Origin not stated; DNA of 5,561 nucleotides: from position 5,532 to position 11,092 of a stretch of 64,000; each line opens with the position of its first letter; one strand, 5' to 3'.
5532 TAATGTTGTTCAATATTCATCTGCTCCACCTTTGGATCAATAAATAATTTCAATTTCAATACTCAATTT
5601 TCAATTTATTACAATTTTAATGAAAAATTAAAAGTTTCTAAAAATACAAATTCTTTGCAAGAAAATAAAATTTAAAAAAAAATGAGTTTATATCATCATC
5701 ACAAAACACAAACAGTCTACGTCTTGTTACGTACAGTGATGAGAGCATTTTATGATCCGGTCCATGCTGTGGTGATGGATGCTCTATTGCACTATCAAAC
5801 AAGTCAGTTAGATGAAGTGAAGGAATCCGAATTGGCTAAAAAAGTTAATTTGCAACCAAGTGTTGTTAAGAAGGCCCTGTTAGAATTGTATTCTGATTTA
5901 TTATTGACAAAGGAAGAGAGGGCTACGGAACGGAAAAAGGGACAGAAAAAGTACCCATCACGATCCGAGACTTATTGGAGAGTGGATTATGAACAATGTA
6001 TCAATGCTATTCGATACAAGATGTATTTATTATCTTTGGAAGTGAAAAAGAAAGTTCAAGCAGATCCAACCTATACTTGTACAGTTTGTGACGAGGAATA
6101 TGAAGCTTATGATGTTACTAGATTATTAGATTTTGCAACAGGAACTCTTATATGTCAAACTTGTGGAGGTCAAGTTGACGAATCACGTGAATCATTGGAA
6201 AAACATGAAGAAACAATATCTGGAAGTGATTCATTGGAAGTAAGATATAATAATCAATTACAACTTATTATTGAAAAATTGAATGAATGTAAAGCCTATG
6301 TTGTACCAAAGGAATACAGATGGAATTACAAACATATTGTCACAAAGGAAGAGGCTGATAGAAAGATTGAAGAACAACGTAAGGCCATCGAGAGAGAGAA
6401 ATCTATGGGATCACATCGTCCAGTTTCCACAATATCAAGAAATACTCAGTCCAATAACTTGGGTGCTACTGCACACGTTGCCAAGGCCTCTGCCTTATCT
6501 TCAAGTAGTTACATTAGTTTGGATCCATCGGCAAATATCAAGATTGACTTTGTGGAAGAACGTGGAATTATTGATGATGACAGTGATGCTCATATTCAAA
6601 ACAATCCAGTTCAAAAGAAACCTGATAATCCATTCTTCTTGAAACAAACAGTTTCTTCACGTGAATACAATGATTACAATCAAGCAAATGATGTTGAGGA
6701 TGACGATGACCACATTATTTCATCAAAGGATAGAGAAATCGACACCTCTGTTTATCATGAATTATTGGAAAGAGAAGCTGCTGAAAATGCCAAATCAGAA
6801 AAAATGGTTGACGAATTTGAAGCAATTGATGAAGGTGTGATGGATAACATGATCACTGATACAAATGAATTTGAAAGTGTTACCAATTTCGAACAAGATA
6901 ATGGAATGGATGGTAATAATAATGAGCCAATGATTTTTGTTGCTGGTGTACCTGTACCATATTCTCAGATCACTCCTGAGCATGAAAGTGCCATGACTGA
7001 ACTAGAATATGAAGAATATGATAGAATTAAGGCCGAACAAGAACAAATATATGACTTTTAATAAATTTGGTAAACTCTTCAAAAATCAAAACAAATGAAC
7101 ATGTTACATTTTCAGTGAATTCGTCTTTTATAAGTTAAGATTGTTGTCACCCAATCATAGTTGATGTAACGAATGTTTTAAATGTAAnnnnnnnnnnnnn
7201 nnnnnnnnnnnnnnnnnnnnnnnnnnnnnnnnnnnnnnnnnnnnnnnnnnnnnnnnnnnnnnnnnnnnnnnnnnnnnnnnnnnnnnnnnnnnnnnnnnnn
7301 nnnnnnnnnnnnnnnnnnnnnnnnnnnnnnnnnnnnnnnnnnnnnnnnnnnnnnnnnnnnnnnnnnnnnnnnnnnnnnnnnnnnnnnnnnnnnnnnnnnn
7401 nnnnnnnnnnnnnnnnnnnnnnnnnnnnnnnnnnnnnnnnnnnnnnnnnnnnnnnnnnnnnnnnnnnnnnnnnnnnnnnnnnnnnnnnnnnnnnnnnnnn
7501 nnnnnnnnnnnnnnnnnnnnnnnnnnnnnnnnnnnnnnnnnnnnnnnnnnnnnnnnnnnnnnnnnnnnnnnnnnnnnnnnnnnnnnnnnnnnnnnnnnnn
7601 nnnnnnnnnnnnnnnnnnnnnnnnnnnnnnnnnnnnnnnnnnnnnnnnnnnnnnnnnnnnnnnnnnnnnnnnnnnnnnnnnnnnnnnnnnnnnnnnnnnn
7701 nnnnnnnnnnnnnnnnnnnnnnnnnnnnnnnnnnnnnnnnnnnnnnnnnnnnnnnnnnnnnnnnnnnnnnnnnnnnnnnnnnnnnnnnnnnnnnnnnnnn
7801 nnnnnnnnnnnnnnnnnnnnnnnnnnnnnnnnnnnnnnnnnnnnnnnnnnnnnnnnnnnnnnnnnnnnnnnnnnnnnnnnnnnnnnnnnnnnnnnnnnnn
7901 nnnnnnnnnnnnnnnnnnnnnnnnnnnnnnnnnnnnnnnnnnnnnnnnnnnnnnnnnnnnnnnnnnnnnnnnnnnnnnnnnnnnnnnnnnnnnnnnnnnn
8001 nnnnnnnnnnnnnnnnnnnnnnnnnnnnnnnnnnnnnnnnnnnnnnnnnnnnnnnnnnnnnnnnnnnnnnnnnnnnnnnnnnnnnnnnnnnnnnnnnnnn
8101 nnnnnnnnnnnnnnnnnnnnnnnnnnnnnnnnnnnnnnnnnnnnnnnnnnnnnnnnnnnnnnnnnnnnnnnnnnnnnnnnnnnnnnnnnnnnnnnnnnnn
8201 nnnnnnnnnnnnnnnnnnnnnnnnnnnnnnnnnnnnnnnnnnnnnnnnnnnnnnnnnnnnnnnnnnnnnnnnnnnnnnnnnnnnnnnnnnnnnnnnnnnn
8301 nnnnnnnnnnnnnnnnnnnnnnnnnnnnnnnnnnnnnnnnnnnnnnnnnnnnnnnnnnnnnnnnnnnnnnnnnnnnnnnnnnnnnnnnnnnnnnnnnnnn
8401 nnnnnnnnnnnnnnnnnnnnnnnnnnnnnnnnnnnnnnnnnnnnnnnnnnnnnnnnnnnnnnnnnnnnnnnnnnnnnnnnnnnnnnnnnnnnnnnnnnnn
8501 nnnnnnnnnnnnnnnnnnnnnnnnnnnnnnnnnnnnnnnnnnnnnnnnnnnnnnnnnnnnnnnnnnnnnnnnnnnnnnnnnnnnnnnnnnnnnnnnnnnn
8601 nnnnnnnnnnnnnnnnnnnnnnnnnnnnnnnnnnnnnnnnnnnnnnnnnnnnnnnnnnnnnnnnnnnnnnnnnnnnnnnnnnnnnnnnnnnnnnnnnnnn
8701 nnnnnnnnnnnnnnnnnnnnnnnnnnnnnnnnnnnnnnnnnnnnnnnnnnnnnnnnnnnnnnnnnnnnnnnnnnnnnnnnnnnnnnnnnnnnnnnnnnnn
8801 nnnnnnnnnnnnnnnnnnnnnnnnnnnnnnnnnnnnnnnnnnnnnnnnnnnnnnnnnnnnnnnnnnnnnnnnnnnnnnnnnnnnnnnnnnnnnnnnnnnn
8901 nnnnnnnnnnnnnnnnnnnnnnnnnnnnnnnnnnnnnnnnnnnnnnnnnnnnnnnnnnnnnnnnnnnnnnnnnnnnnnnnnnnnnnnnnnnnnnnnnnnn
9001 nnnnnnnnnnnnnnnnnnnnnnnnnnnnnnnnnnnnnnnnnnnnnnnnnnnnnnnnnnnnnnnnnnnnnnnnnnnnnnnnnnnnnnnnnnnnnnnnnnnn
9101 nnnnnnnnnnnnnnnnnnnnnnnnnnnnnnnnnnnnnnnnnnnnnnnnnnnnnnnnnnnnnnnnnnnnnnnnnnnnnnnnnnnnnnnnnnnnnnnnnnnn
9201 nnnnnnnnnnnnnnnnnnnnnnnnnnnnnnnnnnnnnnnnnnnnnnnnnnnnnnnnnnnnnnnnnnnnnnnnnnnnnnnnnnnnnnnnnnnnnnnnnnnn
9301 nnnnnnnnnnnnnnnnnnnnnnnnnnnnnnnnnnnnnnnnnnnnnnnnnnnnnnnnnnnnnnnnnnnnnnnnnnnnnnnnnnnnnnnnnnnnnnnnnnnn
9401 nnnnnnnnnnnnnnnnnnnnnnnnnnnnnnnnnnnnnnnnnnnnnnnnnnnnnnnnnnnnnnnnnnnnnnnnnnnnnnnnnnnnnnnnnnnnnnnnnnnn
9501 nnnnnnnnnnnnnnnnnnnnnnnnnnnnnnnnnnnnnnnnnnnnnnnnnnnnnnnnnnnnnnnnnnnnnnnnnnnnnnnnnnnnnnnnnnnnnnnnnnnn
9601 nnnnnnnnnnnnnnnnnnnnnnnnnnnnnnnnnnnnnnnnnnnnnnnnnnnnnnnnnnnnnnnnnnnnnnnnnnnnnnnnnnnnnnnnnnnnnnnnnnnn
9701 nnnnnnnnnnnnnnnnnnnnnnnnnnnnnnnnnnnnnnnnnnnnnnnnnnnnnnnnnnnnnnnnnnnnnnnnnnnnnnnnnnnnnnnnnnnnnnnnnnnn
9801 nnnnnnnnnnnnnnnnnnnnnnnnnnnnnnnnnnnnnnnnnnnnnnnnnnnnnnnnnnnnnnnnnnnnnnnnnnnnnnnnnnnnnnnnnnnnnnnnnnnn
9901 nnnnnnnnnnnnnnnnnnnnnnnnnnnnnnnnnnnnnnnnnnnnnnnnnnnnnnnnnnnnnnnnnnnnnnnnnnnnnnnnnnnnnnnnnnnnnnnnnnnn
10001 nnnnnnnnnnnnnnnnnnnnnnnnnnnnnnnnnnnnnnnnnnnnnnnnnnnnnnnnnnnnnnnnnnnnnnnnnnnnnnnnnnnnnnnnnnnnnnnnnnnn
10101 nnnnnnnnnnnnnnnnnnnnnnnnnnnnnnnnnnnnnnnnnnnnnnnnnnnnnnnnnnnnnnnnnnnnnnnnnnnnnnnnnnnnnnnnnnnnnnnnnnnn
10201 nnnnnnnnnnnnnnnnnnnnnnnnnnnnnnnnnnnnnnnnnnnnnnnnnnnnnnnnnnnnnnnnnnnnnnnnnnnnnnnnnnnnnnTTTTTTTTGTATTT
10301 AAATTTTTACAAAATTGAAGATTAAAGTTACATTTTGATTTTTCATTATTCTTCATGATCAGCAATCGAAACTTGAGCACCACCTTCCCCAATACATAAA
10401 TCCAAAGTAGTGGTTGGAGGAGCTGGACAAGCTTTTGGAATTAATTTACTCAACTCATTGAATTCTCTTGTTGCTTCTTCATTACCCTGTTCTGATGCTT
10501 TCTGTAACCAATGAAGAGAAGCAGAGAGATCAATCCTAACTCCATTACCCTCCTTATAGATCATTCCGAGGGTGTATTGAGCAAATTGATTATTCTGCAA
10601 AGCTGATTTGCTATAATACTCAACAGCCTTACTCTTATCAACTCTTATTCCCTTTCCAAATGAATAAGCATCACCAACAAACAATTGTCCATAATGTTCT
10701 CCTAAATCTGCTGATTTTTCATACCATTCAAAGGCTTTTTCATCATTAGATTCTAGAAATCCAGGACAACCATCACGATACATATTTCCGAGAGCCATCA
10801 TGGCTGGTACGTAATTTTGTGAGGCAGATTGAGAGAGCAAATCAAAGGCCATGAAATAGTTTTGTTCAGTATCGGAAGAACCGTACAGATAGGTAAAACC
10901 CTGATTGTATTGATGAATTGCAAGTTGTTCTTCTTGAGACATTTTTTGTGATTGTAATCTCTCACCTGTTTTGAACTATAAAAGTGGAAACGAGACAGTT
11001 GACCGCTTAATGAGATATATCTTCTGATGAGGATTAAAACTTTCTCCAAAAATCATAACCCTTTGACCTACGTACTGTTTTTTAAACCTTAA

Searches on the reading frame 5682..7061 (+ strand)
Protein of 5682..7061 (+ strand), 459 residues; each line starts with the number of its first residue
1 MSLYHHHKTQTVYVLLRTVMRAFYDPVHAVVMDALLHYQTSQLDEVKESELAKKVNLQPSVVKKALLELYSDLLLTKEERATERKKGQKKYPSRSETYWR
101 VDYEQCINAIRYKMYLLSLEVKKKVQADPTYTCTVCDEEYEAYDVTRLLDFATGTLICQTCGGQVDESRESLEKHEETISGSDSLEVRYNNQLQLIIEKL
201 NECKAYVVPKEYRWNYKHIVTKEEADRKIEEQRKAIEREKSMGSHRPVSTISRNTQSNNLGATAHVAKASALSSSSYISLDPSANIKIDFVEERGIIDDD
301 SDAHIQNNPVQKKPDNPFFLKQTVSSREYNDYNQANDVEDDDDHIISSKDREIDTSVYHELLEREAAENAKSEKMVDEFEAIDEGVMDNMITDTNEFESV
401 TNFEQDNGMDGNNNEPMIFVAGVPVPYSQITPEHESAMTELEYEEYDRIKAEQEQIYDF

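Call 6: search_protein_families(library=pfam, proteins=[window:5682-7061:+])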
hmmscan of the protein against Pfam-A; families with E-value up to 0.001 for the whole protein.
window:5682-7061:+ (459 aa): 1 family
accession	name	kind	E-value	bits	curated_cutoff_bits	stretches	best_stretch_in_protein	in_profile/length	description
PF02002.24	TFIIE_alpha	-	7e-09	35.9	22.9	1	15-127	2-102/105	TFIIE alpha subunit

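Call 7: find_encoding_contigs(protein=window:5682-7061:+, flank=10000, max_places=4)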
Protein window:5682-7061:+ (459 aa): no gene with exactly this product is on record in the collection.

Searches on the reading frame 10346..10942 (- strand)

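Call 9: search_protein_families(library=pfam, proteins=[window:10346-10942:-])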
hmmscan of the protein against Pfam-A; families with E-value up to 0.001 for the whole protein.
window:10346-10942:- (198 aa): 1 family
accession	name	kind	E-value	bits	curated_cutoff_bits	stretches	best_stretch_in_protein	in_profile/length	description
PF08238.18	Sel1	-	4.1e-30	103.5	30.7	3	121-154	3-36/36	Sel1 repeat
